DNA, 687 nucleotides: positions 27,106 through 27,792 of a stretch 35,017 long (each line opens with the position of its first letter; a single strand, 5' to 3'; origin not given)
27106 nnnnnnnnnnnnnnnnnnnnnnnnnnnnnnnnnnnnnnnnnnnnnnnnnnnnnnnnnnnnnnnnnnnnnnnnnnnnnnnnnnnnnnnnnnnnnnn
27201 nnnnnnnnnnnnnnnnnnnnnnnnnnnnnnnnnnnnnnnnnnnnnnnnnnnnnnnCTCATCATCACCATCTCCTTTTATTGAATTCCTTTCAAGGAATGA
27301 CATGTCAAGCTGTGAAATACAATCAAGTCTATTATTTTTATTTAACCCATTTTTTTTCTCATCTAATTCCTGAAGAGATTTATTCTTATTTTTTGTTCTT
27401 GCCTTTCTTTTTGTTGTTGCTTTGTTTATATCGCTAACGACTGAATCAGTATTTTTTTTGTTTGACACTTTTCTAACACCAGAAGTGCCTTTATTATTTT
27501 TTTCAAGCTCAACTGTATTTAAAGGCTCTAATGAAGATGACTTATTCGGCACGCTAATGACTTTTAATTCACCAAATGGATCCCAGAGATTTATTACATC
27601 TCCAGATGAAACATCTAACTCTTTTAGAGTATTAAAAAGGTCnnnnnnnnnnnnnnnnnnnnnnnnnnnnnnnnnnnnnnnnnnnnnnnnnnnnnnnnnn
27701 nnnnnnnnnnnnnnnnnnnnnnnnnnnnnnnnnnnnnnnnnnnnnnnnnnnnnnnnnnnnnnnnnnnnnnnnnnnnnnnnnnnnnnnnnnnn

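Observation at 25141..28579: Phosphatase-kinase-kinase operon occupying the tin/old defence slot of a P2-like prophage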

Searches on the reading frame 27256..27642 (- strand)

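Call 17: search_protein_families(library=pfam, proteins=[window:27256-27642:-], max_evalue=10)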
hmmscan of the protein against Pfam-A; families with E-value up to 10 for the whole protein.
seq(129 aa): 1 family
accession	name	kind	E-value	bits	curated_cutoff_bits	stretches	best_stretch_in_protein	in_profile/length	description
PF02862.22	DDHD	-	0.049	14.2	28.3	1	51-109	163-223/258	DDHD domain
